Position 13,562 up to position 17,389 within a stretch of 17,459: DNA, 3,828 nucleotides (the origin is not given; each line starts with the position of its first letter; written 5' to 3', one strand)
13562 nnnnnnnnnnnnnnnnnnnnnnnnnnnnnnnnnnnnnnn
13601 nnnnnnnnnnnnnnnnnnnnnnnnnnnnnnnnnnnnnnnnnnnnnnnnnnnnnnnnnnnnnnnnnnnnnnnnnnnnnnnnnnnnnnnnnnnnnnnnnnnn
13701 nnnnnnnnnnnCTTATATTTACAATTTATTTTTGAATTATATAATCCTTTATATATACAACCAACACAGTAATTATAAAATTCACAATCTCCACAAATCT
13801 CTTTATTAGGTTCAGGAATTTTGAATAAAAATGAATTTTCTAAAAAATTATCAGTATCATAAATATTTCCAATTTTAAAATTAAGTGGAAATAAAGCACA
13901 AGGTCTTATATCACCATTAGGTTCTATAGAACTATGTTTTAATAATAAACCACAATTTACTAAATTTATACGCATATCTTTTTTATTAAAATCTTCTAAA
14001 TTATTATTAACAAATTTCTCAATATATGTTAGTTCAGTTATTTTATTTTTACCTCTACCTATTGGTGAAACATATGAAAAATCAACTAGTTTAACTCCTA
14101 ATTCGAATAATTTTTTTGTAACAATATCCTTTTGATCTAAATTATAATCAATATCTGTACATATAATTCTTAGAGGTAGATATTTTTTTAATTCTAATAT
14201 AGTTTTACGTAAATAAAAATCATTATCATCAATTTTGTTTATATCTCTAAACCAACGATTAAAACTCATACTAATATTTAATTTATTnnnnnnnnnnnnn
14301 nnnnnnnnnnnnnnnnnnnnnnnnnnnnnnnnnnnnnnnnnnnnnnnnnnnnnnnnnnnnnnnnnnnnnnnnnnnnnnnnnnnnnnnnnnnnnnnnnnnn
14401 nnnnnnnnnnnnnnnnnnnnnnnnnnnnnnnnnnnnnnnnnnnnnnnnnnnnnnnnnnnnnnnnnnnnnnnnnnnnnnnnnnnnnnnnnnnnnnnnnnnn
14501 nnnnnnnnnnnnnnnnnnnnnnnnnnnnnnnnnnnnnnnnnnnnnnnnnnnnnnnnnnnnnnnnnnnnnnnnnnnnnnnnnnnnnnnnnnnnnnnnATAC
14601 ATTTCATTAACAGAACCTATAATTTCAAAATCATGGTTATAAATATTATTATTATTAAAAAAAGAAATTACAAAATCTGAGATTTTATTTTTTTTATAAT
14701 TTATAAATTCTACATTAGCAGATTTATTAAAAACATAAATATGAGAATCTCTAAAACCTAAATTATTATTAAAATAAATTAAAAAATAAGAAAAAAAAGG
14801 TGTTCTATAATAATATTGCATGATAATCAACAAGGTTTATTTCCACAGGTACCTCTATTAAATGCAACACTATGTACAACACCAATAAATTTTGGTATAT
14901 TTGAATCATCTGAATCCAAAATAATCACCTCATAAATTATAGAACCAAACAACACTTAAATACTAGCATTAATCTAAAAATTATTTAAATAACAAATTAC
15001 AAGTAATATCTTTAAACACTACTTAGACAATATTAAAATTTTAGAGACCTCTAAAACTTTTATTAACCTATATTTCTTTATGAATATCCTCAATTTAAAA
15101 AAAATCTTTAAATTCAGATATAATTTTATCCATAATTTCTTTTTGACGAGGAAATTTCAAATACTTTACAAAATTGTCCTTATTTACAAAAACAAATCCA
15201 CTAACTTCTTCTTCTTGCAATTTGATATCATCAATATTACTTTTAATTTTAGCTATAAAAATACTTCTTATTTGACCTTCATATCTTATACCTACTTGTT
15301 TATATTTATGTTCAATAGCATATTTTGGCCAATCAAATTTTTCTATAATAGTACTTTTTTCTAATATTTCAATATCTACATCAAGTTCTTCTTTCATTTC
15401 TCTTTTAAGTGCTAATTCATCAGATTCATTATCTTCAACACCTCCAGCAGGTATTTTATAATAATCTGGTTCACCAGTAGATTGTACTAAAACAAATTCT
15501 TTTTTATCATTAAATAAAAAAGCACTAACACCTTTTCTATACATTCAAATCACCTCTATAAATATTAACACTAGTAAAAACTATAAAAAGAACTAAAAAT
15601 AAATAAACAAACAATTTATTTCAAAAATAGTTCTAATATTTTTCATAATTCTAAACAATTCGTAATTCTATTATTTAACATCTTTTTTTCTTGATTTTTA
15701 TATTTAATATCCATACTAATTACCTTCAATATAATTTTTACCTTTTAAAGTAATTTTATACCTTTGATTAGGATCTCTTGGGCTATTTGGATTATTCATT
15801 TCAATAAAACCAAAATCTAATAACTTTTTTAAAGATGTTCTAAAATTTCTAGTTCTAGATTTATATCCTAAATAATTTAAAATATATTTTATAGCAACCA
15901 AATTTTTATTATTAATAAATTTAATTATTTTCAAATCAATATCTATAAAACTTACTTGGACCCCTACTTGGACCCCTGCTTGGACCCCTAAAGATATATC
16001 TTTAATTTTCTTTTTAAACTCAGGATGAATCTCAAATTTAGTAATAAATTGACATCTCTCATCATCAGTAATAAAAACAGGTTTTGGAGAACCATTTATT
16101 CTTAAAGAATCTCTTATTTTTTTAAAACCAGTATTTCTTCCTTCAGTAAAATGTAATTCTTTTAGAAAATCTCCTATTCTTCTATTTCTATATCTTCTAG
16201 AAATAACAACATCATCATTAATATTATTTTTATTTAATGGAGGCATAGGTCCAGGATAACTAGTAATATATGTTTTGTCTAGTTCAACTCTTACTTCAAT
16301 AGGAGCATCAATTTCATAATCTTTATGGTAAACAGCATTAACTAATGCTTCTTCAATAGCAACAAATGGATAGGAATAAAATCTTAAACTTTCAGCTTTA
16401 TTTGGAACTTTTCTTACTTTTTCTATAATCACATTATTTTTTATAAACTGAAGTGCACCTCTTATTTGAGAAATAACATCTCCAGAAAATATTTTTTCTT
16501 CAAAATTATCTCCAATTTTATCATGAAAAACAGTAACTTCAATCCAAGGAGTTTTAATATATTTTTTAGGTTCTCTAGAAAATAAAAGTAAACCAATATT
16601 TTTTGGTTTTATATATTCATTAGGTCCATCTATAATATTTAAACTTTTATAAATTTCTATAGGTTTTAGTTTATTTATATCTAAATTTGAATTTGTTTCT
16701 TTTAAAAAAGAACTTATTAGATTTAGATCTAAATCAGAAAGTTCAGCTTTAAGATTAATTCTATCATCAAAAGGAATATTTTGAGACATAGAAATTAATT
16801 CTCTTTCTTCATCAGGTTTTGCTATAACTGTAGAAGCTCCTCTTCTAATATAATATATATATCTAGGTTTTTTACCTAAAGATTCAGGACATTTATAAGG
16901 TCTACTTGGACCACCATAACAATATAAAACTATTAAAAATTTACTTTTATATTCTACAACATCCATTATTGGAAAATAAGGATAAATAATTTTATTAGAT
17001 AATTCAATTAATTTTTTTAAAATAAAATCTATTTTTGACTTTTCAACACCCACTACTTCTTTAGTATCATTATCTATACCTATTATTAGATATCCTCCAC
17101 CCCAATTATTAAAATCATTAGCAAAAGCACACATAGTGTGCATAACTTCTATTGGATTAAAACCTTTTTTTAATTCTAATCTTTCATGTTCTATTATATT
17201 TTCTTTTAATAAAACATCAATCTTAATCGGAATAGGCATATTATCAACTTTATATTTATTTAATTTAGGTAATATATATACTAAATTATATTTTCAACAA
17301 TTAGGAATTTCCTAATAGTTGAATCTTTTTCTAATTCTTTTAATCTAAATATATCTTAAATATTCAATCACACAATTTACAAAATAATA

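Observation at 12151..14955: Candidate RiPP operon pairing a radical SAM/SPASM maturase with a PEP-utilising-type phosphotransferase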

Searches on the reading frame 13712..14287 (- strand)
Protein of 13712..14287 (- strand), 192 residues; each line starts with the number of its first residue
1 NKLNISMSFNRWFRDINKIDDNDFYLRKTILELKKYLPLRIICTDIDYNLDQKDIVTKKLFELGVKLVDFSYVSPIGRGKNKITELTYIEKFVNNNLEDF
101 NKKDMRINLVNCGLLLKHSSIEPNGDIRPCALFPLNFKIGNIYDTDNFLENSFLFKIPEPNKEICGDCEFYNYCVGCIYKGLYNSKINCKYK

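Call 30: find_related_loci(query=A3, collection=metagenome_contigs, flank=4000)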
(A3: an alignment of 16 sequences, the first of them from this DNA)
Query A3 (192 aa) in metagenome_contigs; peptide patterns used: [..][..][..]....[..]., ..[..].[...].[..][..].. (x = any residue, [..] = any of these).
164 stretches matched a pattern; 9 encode a relative of the query (tblastn E <= 1e-3); 9 distinct loci.
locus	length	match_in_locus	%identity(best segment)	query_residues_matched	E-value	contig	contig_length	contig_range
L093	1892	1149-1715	56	2-192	1e-67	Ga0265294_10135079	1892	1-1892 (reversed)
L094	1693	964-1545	53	1-192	4e-59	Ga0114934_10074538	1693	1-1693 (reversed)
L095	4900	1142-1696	50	2-192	1e-54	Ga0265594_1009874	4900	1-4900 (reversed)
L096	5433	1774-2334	51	2-192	3e-54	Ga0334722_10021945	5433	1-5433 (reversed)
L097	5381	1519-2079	43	2-192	2e-53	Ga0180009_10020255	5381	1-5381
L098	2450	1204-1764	42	2-192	2e-50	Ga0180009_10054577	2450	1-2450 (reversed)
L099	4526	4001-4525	45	1-180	9e-48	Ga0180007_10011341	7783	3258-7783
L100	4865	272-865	36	1-192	3e-37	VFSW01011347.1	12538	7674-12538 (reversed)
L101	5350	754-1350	35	2-192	4e-36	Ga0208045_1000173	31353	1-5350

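Call 89: find_related_loci(query=A3, collection=viral_contigs, flank=5000)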
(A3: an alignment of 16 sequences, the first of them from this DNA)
Query A3 (192 aa) in viral_contigs; peptide patterns used: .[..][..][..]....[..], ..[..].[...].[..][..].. (x = any residue, [..] = any of these).
8 stretches matched a pattern, but none encodes a relative of the query by tblastn (E <= 1e-3).

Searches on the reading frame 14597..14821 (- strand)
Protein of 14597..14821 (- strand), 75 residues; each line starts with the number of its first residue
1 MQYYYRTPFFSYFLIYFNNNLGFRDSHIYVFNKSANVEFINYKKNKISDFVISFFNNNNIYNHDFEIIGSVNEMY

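Call 84: search_protein_families(library=pfam, proteins=[window:14597-14821:-], max_evalue=10)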
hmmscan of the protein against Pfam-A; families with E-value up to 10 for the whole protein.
window:14597-14821:- (75 aa): 0 families

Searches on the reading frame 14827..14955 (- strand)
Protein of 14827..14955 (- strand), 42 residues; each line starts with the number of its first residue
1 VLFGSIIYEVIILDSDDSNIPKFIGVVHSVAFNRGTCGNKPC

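Call 5: search_protein_families(library=pfam, proteins=[window:14827-14955:-], max_evalue=0.01)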
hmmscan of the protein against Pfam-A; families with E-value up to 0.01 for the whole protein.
window:14827-14955:- (42 aa): 0 families

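Call 6: search_protein_families(library=ncbifam, proteins=[window:14827-14955:-], max_evalue=0.01)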
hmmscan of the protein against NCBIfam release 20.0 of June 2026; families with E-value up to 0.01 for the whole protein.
window:14827-14955:- (42 aa): 0 families

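Call 62: find_homologous_proteins(query=A5, max_evalue=10)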
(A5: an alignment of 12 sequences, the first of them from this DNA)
Query A5 (12 sequences) (42 aa, profile of the alignment): 20 proteins with E <= 10 among 194 candidates.
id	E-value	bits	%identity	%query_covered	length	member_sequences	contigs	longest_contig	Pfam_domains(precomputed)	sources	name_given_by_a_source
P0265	1.5e-19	88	38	62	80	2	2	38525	-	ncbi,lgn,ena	ncbi:MAG: hypothetical protein V1914_02575 [archaeon]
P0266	7.5e-17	79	33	86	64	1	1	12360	-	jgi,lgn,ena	-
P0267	9.2e-17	79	35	62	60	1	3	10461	-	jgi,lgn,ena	-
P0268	9.8e-16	75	33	93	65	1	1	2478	-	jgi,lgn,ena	-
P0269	2.4e-15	74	40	83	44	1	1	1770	-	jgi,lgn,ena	-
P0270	5.3e-15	73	41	52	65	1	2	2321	-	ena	-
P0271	7.4e-15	73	37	83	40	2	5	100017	-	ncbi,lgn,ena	-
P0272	3.2e-14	71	40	60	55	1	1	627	-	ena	-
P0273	3.4e-14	70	38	69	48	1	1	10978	-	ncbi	-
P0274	1.5e-13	68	36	60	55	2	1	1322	-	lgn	-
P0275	6.6e-13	66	44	76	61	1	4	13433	-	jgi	jgi:hypothetical protein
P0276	6.9e-13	66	28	95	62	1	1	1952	-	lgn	-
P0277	9.8e-13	66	89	21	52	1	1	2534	-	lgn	-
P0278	9.9e-13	66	89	21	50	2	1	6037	-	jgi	jgi:hypothetical protein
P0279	3.1e-11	61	48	55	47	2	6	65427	-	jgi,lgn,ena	jgi:hypothetical protein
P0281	8.9e-10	56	80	24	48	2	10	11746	-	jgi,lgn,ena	-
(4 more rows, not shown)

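Call 66: find_encoding_contigs(protein=P0279, flank=10000, max_places=2)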
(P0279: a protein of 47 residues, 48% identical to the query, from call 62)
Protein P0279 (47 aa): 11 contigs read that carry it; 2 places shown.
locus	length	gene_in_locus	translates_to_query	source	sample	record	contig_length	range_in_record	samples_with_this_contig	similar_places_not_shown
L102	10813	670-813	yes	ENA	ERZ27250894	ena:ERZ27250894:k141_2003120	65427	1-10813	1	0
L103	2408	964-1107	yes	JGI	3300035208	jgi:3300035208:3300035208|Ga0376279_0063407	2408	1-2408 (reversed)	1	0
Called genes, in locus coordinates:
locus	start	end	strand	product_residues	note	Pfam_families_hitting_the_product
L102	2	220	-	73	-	?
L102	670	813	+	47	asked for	-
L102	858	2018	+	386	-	PF04055:Radical_SAM, PF13353:Fer4_12 (weak)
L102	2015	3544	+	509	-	PF01326:PPDK_N, PF00391:PEP-utilizers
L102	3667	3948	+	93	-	-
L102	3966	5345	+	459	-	-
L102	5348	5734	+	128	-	-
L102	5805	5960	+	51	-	PF12161:HsdM_N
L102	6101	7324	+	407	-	PF02384:N6_Mtase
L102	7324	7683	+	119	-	-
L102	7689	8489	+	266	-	-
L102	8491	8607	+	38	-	-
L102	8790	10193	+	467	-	PF02881:SRP54_N, PF00448:SRP54, PF13401:AAA_22 (weak), PF01656:CbiA (faint), PF02978:SRP_SPB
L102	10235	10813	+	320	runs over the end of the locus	-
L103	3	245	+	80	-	?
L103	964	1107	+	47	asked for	-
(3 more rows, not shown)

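Call 67: find_encoding_contigs(protein=P0281, flank=8000, max_places=2)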
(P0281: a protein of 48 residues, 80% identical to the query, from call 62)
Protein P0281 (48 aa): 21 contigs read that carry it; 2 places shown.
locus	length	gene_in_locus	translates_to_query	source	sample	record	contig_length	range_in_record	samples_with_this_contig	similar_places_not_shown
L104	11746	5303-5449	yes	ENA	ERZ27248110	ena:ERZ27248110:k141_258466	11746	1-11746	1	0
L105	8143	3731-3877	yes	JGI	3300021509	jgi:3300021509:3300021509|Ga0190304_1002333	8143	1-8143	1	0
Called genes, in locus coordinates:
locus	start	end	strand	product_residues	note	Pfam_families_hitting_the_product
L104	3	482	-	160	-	?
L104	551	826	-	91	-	PF01978:TrmB (weak), PF12802:MarR_2 (weak), PF13412:HTH_24 (faint)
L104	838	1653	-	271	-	PF01061:ABC2_membrane (weak)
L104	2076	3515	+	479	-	PF04055:Radical_SAM, PF13353:Fer4_12 (faint)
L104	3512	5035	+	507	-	PF16286:DUF4932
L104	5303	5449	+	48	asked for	-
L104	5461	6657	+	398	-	PF04055:Radical_SAM, PF13353:Fer4_12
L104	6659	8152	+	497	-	PF01326:PPDK_N, PF00391:PEP-utilizers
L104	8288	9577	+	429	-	PF21360:PylC-like_N (weak), PF22660:RS_preATP-grasp-like, PF02786:CPSase_L_D2, PF02222:ATP-grasp, PF07478:Dala_Dala_lig_C, PF21244:PurT_C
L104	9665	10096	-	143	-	PF00731:AIRC, PF13685:Fe-ADH_2 (weak)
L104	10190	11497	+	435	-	PF02844:GARS_N, PF01071:GARS_A, PF02655:ATP-grasp_3 (faint), PF02843:GARS_C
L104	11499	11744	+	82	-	?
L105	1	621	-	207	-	?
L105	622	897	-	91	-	PF01978:TrmB (weak), PF12802:MarR_2, PF01047:MarR (weak), PF13412:HTH_24 (faint)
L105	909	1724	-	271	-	PF01061:ABC2_membrane (weak)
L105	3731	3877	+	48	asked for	-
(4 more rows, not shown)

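Call 69: find_encoding_contigs(protein=P0266, flank=10000, max_places=2)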
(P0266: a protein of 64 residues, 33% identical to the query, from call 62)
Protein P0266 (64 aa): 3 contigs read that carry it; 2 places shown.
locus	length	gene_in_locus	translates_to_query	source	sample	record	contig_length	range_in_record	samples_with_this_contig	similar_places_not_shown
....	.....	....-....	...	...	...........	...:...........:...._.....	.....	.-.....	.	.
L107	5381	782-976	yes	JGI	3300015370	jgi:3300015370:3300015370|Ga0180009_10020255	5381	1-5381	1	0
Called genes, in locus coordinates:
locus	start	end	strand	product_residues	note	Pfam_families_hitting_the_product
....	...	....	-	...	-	-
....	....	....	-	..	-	-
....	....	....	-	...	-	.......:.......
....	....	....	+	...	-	-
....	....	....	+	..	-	-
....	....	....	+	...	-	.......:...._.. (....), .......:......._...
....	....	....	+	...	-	-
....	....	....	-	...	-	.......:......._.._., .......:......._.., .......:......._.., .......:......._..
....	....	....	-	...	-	-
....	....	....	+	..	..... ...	-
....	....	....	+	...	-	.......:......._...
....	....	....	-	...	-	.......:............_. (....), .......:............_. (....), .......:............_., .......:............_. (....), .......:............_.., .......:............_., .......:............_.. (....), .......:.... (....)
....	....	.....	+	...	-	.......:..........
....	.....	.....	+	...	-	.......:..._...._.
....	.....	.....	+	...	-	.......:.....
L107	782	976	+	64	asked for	-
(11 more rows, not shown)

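Call 70: find_encoding_contigs(protein=P0267, flank=10000, max_places=2)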
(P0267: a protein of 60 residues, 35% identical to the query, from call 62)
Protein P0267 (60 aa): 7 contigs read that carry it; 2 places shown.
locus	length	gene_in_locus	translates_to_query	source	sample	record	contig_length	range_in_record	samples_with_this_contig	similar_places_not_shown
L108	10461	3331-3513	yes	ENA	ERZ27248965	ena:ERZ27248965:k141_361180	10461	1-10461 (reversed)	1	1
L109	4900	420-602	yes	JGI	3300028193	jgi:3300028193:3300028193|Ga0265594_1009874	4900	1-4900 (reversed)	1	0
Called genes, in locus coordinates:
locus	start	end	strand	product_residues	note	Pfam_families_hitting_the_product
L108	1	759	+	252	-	?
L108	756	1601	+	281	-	PF01887:SAM_HAT_N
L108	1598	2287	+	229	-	PF03575:Peptidase_S51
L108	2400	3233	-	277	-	-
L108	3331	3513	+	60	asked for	-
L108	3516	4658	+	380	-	PF04055:Radical_SAM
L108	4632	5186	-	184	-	PF13420:Acetyltransf_4, PF00583:Acetyltransf_1, PF13673:Acetyltransf_10, PF13508:Acetyltransf_7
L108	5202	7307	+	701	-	-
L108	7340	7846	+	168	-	-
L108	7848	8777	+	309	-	-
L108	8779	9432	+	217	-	-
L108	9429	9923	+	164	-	-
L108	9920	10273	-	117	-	PF25212:HVO_A0114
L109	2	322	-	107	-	?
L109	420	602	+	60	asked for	-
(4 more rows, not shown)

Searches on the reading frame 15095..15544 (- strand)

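Call 5: search_protein_families(library=pfam, proteins=[window:15095-15544:-], max_evalue=0.01)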
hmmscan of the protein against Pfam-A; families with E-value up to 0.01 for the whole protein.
window:15095-15544:- (149 aa): 1 family
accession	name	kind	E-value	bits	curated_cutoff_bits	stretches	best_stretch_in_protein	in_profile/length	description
PF00293.34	NUDIX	-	9.8e-14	51.9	21.1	1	1-138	1-131/134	NUDIX domain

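Call 6: search_protein_families(library=ncbifam, proteins=[window:15095-15544:-], max_evalue=0.01)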
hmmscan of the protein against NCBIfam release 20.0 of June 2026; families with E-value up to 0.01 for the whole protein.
window:15095-15544:- (149 aa): 13 families
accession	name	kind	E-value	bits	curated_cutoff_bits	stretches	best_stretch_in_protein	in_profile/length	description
NF001936.0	PRK00714.1-3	equivalog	6.2e-14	52.2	118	1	2-146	6-150/155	RNA pyrophosphohydrolase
NF001938.0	PRK00714.1-5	equivalog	6.9e-13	48.3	116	1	2-148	12-169/172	RNA pyrophosphohydrolase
NF001937.0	PRK00714.1-4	equivalog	2.5e-10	40.2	139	1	2-117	7-121/161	RNA pyrophosphohydrolase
NF001934.0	PRK00714.1-1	equivalog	4.9e-09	35.8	241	1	2-117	7-121/176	RNA pyrophosphohydrolase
NF001935.0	PRK00714.1-2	equivalog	9e-08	31.8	259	1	2-115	7-119/183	RNA pyrophosphohydrolase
NF006530.0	PRK08999.1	equivalog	1.4e-06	27.6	245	1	25-94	31-98/315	Nudix family hydrolase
NF006961.0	PRK09438.1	equivalog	1.6e-06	27.7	103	1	10-135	15-139/151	dihydroneopterin triphosphate diphosphatase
NF012016.0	PRK15472.1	equivalog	4e-05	23.3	95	1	26-128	30-125/141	nucleoside triphosphatase NudI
NF008044.0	PRK10776.1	equivalog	0.00058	19.7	148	1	27-63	31-67/130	8-oxo-dGTP diphosphatase MutT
NF007834.0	PRK10546.1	equivalog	0.00074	19.3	156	1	25-60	25-63/135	pyrimidine (deoxy)nucleoside triphosphate diphosphatase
NF001299.0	PRK00241.1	equivalog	0.0011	18.4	158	0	15-59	146-191/263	NAD(+) diphosphatase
TIGR00586.1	mutt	equivalog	0.0023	18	97.9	1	28-78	33-82/129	8-oxo-dGTP diphosphatase MutT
NF041652.1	Nud_hyd_Dein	equivalog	0.0036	17.5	200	0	9-61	19-77/152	Nudix hydrolase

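Call 7: search_protein_families(library=padloc, proteins=[window:15095-15544:-], max_evalue=0.01)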
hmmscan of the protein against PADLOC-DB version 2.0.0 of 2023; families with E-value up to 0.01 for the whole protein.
window:15095-15544:- (149 aa): 1 family
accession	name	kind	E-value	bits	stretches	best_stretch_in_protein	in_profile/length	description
PDLC04899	PDC-S07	-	3.5e-10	37.7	1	6-67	10-73/135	-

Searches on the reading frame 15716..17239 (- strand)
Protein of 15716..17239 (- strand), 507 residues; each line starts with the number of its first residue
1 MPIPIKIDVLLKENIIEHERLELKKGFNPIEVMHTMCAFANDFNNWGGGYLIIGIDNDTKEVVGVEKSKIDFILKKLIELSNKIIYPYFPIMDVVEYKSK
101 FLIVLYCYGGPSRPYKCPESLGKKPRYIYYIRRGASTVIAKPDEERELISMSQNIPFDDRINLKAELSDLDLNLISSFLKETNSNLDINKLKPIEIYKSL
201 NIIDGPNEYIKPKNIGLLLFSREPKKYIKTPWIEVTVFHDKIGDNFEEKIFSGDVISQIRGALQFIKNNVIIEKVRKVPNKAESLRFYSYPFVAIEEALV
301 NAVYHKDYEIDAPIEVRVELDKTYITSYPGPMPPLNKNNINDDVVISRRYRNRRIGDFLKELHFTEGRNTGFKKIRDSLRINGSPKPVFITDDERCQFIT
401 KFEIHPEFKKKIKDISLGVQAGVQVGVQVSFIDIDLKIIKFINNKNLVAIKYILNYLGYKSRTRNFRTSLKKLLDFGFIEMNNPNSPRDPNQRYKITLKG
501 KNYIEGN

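Call 5: search_protein_families(library=pfam, proteins=[window:15716-17239:-], max_evalue=0.01)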
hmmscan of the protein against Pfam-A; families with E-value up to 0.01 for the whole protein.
window:15716-17239:- (507 aa): 3 families
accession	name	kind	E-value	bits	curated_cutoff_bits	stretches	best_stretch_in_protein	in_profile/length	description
PF04326.19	SLFN_AlbA_2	-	1.8e-14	54.7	25.3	1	17-139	1-116/118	Schlafen, AlbA_2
PF13749.12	HATPase_c_4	-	4.9e-10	39.7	26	1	312-396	2-85/89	Putative ATP-dependent DNA helicase recG C-terminal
PF21247.3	Fic-like_C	-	6.6e-07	29.6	27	1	438-497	6-64/64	Filamentation induced by cAMP protein Fic-like, C-terminal domain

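Call 6: search_protein_families(library=ncbifam, proteins=[window:15716-17239:-], max_evalue=0.01)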
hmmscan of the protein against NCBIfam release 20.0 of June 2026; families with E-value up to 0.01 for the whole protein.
window:15716-17239:- (507 aa): 0 families

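Call 7: search_protein_families(library=padloc, proteins=[window:15716-17239:-], max_evalue=0.01)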
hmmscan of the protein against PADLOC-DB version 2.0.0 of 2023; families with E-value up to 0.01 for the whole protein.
window:15716-17239:- (507 aa): 3 families
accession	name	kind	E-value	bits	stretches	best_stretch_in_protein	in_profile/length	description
PDLC02394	pAgo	-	1.7e-24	83.7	1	31-398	56-432/1121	-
PDLC02402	Aga_SIR2-PNTD1-PNTD2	-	9.6e-15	51.7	1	146-340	300-492/876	Class I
PDLC02418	Aga_SIR2-Kinase-PNTD1-PNTD2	-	3.7e-13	46.6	1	144-414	157-451/756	Class I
